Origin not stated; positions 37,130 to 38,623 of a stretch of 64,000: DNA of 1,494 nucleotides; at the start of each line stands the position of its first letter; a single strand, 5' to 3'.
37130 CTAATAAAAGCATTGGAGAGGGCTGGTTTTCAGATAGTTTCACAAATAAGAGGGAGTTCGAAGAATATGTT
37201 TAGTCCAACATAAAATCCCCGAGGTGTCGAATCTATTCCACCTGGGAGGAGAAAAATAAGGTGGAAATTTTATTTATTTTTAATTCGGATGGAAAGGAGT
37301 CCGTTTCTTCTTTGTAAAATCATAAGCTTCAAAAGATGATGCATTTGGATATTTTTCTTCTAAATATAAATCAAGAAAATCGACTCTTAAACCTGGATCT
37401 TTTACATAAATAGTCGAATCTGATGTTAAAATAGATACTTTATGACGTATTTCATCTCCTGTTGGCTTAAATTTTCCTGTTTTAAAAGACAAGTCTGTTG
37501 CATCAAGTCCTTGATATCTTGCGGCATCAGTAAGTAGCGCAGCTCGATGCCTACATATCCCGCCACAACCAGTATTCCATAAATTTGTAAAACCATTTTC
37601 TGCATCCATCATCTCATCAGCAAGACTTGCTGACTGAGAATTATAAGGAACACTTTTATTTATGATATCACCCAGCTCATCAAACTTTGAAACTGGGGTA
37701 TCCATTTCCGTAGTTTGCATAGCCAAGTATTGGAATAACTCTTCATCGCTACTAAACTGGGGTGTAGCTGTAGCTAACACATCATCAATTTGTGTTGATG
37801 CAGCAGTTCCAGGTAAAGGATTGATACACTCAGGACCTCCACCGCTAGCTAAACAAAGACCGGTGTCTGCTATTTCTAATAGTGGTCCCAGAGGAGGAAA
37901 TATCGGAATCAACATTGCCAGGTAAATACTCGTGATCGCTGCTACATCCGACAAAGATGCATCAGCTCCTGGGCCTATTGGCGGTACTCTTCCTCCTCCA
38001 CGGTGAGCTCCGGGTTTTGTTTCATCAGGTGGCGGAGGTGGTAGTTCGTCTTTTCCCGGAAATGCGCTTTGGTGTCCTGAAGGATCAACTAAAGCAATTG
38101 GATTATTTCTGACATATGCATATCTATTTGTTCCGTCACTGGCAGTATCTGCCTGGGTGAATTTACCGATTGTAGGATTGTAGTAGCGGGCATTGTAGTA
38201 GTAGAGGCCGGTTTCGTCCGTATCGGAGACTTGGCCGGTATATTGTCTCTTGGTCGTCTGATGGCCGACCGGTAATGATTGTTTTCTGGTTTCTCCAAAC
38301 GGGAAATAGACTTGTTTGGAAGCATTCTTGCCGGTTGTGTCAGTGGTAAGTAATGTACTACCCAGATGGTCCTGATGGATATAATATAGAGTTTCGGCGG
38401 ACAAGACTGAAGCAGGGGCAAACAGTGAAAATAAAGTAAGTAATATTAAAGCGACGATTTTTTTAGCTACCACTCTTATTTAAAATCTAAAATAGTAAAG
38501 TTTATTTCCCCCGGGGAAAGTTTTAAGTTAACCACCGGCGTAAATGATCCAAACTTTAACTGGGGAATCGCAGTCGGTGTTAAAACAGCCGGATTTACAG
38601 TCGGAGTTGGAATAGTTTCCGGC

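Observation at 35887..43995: RHS polymorphic-toxin locus in which the core-plus-tail modules are separate genes with their own signal peptides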

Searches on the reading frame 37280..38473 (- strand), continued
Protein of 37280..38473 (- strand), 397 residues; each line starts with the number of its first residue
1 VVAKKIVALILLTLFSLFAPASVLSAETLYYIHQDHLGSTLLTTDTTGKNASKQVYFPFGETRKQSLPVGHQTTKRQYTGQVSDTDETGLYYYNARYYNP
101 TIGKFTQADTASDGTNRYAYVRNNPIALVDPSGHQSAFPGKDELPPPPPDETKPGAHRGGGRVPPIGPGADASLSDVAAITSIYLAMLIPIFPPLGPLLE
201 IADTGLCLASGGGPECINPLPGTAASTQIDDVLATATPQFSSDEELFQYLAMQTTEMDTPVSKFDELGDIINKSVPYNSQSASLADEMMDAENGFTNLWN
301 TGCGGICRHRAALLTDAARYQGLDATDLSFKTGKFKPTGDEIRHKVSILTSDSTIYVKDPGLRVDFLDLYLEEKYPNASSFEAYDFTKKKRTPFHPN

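Call 75: search_protein_families(library=ncbifam, proteins=[P0003, P0009, P0006, P0014, P0016, P0017, P0019], max_evalue=0.1)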
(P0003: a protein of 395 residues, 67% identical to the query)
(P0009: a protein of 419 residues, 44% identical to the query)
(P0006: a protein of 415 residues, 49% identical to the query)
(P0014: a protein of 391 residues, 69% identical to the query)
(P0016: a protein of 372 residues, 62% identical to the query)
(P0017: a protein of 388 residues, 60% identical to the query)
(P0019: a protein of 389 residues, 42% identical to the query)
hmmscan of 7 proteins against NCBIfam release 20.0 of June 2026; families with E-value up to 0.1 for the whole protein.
P0003 (395 aa): 2 families
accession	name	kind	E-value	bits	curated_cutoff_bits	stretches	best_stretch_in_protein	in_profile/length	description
TIGR03696.1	Rhs_assc_core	domain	2.3e-21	76.1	32.5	1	56-130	1-75/76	RHS repeat-associated core domain-containing protein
NF041261.1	RHS_core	equivalog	6.4e-06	24.2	2000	1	26-130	1154-1260/1261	RHS element core protein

P0009 (419 aa): 3 families
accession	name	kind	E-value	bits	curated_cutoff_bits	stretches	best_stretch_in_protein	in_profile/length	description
TIGR03696.1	Rhs_assc_core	domain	5e-19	68.6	32.5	1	81-158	1-75/76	RHS repeat-associated core domain-containing protein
NF041261.1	RHS_core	equivalog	0.0018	16.1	2000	1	54-158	1157-1260/1261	RHS element core protein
NF058644.1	CurcmRedCuraProt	equivalog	0.0089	15.1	440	0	209-254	122-166/336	NADPH-dependent curcumin/dihydrocurcumin reductase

P0006 (415 aa): 2 families
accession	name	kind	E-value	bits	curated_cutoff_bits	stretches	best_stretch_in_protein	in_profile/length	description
TIGR03696.1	Rhs_assc_core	domain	2.2e-22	79.4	32.5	1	59-133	1-75/76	RHS repeat-associated core domain-containing protein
NF041261.1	RHS_core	equivalog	0.00026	18.9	2000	1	32-133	1157-1260/1261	RHS element core protein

P0014 (391 aa): 2 families
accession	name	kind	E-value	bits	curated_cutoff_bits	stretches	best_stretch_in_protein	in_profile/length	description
TIGR03696.1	Rhs_assc_core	domain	7.1e-20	71.3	32.5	1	57-134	1-75/76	RHS repeat-associated core domain-containing protein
NF041261.1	RHS_core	equivalog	4.1e-05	21.6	2000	1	26-134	1153-1260/1261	RHS element core protein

P0016 (372 aa): 2 families
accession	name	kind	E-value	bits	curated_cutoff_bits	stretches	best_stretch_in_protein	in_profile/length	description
TIGR03696.1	Rhs_assc_core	domain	1.4e-18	67.2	32.5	1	75-151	3-75/76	RHS repeat-associated core domain-containing protein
NF041261.1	RHS_core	equivalog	0.00085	17.2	2000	1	46-151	1157-1260/1261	RHS element core protein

P0017 (388 aa): 2 families
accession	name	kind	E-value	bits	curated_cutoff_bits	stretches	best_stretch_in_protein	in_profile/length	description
TIGR03696.1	Rhs_assc_core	domain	4.7e-18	65.5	32.5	1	57-134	1-75/76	RHS repeat-associated core domain-containing protein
NF041261.1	RHS_core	equivalog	0.0015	16.4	2000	1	29-132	1156-1258/1261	RHS element core protein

P0019 (389 aa): 2 families
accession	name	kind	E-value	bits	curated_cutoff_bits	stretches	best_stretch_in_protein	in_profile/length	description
TIGR03696.1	Rhs_assc_core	domain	2.6e-21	75.9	32.5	1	60-137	1-75/76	RHS repeat-associated core domain-containing protein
NF041261.1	RHS_core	equivalog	7.4e-08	30.7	2000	1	26-137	1150-1260/1261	RHS element core protein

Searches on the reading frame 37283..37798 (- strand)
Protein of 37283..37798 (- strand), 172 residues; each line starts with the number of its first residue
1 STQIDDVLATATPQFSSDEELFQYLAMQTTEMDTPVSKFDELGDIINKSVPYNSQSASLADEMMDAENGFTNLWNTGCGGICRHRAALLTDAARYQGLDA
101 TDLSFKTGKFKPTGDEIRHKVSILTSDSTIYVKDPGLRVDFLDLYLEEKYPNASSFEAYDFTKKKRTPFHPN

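Call 32: find_homologous_proteins(query=window:37283-37798:-)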
Query window:37283-37798:- (172 aa): 1 proteins with E <= 0.001 among 268 candidates.
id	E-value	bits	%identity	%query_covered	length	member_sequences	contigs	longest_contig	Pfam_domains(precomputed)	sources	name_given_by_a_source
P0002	3.4e-100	351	98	93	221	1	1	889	-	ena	-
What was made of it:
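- Tried and rejected: A homolog search with the tail-1 effector domain alone found only one near-identical fragment (call 32).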

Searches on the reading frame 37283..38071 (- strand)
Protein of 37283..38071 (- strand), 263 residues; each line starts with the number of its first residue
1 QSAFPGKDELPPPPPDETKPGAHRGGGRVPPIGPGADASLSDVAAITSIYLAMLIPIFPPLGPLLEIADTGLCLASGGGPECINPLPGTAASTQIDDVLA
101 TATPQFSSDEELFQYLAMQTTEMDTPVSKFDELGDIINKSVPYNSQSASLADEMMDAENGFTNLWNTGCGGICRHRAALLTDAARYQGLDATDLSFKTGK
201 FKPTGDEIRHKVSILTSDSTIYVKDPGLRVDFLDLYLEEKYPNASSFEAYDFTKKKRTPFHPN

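Call 28: search_protein_families(library=pfam, proteins=[window:37283-38071:-], max_evalue=1)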
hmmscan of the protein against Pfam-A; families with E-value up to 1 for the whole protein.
window:37283-38071:- (263 aa): 2 families
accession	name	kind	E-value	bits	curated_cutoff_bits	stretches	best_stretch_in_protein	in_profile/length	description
PF01841.26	Transglut_core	-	0.077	13.7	23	1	120-191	8-72/108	Transglutaminase-like superfamily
PF00797.23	Acetyltransf_2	-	0.25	11.6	22.8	1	135-227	10-105/240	N-acetyltransferase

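Call 41: predict_structure(alignment_id=A4)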
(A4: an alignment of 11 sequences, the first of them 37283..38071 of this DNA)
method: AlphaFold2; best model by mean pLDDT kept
length: 263 residues; sequences in the alignment: 11
mean_pLDDT: 59.9   pTM: 0.52
mean pLDDT of the five models: 59.9, 58.2, 48.8, 48.4, 46.5
residues with pLDDT >= 90: 26; 70-90: 74; 50-70: 38; < 50: 125
segments of 3 or more residues with pLDDT < 50: 1-45, 50-64, 83-101, 199-206, 229-263
pLDDT, mean of each block of 10 residues (from residue 1): 40 45 37 42 48 46 51 51 44 38 77 91 86 85 72 82 77 85 94 66 49 80 67 42 40 34 28
secondary structure, 60 per line:
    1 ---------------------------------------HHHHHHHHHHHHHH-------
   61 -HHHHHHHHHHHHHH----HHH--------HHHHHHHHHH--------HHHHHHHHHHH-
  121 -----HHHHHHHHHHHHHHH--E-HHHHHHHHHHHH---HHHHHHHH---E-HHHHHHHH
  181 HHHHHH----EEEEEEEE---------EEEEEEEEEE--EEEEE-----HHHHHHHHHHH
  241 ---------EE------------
elements in order: H40-53 H62-75 H91-100 H109-119 H126-140 H145-156 H160-167 H173-186 E191-198 E208-217 E220-224 H230-240
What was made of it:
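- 37283..37771 (-): Tail 1 effector domain. Transglutaminase-like cysteine-peptidase fold; candidate triad Cys307/His344/Asp359. AF2 block-mean pLDDT 66-94 (mostly 72-94) for tail residues 101-200, lower to about residue 228 (call 41).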

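Call 46: fold_search(model_id=the predicted structure, library=pdb)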
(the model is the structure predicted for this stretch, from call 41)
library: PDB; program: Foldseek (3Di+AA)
matches with E <= 10: 353; with E <= 0.001: 0
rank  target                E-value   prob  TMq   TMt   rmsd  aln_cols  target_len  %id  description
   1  3isr_A                1.5e-03  1.00  0.34  0.32   9.7       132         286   17  The Crystal Structure of a Putative Cysteine Protease from Cytophaga hutchinsonii to 1.9A (released 2009-09-08)
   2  3isr_C                1.6e-03  1.00  0.34  0.32   9.7       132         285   17  The Crystal Structure of a Putative Cysteine Protease from Cytophaga hutchinsonii to 1.9A (released 2009-09-08)
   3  3isr_B                2.6e-03  1.00  0.34  0.31   9.7       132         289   17  The Crystal Structure of a Putative Cysteine Protease from Cytophaga hutchinsonii to 1.9A (released 2009-09-08)
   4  4xz7_A                6.7e-03  1.00  0.36  0.27   9.1       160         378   12  Crystal structure of a TGase (released 2015-06-24)
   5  2ija                  1.1e-02  1.00  0.32  0.29   5.1       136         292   21  Human N-acetyltransferase 1 F125S mutant (released 2006-11-28)
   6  8osv                  1.5e-02  1.00  0.30  0.32   5.4       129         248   19  Structural and functional studies of geldanamycin amide synthase ShGdmF (released 2024-05-01)
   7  4nv8_A                1.6e-02  1.00  0.32  0.31   5.6       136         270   14  Crystal Structure of Mesorhizobium Loti Arylamine N-acetyltransferase F42W Mutant (released 2015-01-21)
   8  4nv7_A                1.7e-02  1.00  0.33  0.33   5.4       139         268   14  Crystal Structure of Mesorhizobium Loti Arylamine N-acetyltransferase 1 In Complex With CoA (released 2015-01-21)
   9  8ot2                  1.8e-02  1.00  0.31  0.34   5.1       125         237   18  Structural and functional studies of geldanamycin amide synthase ShGdmF (released 2024-05-01)
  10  8btm                  1.9e-02  1.00  0.32  0.34   4.9       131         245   16  Structural and functional studies of geldanamycin amide synthase ShGdmF (released 2024-06-12)
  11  1w6f_D                1.9e-02  1.00  0.30  0.30   5.7       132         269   17  Arylamine N-acetyltransferase from Mycobacterium smegmatis with the anti-tubercular drug isoniazid bound in the active (released 2005-02-23)
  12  4xz7_B                2.1e-02  1.00  0.37  0.27   9.6       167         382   12  Crystal structure of a TGase (released 2015-06-24)
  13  2pqt                  2.1e-02  0.99  0.32  0.29   5.2       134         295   20  Human N-acetyltransferase 1 (released 2007-05-15)
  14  2bsz_A                2.5e-02  1.00  0.33  0.32   4.6       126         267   13  Structure of Mesorhizobium loti arylamine N-acetyltransferase 1 (released 2005-05-25)
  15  8osz                  3.5e-02  1.00  0.31  0.33   5.4       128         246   17  Structural and functional studies of geldanamycin amide synthase ShGdmF (released 2024-05-01)
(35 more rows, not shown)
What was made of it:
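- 37283..37771 (-): Foldseek (call 46).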

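Call 75: search_protein_families(library=ncbifam, proteins=[window:37283-38071:-], max_evalue=0.1)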
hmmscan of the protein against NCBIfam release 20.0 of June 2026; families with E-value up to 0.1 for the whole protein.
window:37283-38071:- (263 aa): 0 families

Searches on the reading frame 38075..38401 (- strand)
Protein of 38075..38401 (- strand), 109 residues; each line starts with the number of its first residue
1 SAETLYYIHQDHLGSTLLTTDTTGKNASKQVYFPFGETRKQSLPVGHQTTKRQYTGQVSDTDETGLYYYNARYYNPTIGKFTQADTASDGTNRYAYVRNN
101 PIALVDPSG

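Call 17: find_related_loci(query=A1, collection=genome_contigs, flank=10000)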
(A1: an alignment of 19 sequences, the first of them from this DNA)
Query A1 (109 aa) in genome_contigs; peptide patterns used: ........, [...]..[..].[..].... (x = any residue, [..] = any of these).
291 stretches matched a pattern; 273 encode a relative of the query (tblastn E <= 1e-3); the best 80 are kept; 75 distinct loci.
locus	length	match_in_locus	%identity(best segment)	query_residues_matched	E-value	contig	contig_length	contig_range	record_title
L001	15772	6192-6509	68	1-109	3e-44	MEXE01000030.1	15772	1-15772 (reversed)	MAG: Candidatus Amesbacteria bacterium RBG_19FT_COMBO_48_16 rbg_19ft_combo_scaffold_3460, whole genome shotgun sequence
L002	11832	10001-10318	66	1-109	1e-43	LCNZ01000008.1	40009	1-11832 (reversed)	MAG: Candidatus Amesbacteria bacterium GW2011_GWB1_47_19 UX91_C0008, whole genome shotgun sequence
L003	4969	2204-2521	62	1-109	3e-42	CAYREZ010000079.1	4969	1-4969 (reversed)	MAG TPA_asm: uncultured Gammaproteobacteria bacterium isolate SRP050083_co1_461 genome assembly, contig: NODE_10526_leng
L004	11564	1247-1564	63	1-109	1e-41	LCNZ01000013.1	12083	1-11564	MAG: Candidatus Amesbacteria bacterium GW2011_GWB1_47_19 UX91_C0013, whole genome shotgun sequence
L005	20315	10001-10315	62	2-109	7e-41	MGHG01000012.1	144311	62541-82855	MAG: Candidatus Woesebacteria bacterium RIFCSPLOWO2_01_FULL_39_23 rifcsplowo2_01_scaffold_47, whole genome shotgun seque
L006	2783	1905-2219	64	3-109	5e-40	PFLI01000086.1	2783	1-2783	MAG: Candidatus Roizmanbacteria bacterium CG_4_10_14_0_8_um_filter_33_9 CG_4_10_14_0.8_um_filter_scaffold_31488_c, whole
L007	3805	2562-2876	64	3-109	4e-40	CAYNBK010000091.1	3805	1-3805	MAG TPA_asm: uncultured Pseudomonadales bacterium isolate binchicken_co387_550 genome assembly, contig: NODE_35495_lengt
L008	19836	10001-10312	63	3-109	1e-38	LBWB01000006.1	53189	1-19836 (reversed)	MAG: Candidatus Woesebacteria bacterium GW2011_GWB1_39_12 UT24_C0006, whole genome shotgun sequence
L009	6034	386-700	62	2-109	3e-38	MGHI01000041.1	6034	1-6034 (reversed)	MAG: Candidatus Woesebacteria bacterium RIFCSPLOWO2_01_FULL_39_61 rifcsplowo2_01_scaffold_78212, whole genome shotgun se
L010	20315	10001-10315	57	2-109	3e-37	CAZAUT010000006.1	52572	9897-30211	MAG TPA_asm: uncultured Gammaproteobacteria bacterium isolate SRP319275_co4_74 genome assembly, contig: NODE_350_length_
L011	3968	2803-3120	55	1-109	4e-35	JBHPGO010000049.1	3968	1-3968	Patescibacteria group bacterium isolate SAG AM-311-M21 NODE_49_length_3968_cov_15.818298, whole genome shotgun sequence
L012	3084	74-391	55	2-109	1e-34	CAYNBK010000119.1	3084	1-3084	MAG TPA_asm: uncultured Pseudomonadales bacterium isolate binchicken_co387_550 genome assembly, contig: NODE_46851_lengt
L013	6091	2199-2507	57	5-109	3e-34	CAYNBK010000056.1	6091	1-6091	MAG TPA_asm: uncultured Pseudomonadales bacterium isolate binchicken_co387_550 genome assembly, contig: NODE_18695_lengt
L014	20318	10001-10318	53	1-109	3e-33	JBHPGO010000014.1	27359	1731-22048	Patescibacteria group bacterium isolate SAG AM-311-M21 NODE_14_length_27359_cov_27.138808, whole genome shotgun sequence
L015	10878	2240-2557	54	1-109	2e-33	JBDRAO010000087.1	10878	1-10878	MAG: bacterium isolate MEGAHIT-group-1.1005 k141_8824280, whole genome shotgun sequence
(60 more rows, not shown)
